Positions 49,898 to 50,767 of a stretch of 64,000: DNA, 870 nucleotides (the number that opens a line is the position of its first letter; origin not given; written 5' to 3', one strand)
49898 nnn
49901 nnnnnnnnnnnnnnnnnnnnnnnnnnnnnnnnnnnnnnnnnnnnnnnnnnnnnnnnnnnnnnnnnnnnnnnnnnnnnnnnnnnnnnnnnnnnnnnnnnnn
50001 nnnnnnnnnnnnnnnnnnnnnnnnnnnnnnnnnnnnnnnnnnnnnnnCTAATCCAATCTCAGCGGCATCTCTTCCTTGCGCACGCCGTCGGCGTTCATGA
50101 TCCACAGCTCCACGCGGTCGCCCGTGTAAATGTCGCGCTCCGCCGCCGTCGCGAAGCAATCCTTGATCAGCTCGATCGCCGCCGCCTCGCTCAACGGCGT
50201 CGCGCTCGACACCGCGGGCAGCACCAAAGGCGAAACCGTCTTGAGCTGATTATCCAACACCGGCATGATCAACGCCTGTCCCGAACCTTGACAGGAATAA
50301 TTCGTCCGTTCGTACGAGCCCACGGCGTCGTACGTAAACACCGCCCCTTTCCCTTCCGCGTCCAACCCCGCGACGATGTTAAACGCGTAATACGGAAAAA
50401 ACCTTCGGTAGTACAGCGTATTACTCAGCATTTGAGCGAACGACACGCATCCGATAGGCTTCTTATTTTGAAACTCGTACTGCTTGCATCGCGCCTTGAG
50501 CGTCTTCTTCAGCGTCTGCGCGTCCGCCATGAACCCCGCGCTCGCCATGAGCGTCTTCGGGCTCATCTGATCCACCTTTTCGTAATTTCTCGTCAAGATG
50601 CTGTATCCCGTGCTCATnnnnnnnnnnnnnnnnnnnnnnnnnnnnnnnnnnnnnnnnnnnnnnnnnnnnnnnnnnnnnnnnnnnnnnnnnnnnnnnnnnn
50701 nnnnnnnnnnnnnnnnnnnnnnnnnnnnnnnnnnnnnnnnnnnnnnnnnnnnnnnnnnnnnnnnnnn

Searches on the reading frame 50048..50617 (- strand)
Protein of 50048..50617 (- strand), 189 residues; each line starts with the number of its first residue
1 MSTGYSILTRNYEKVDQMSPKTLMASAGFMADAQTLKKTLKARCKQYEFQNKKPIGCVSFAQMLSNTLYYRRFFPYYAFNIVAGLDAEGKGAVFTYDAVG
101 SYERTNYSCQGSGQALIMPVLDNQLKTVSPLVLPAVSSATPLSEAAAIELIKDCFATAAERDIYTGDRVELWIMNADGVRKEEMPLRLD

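Call 53: search_protein_families(library=pfam, proteins=[window:50048-50617:-], max_evalue=0.001)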
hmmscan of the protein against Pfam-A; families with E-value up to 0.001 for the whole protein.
window:50048-50617:- (189 aa): 1 family
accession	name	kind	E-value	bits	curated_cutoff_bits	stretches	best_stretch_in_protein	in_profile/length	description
PF00227.31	Proteasome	-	2.1e-31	109.5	22.4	1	2-173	25-188/189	Proteasome subunit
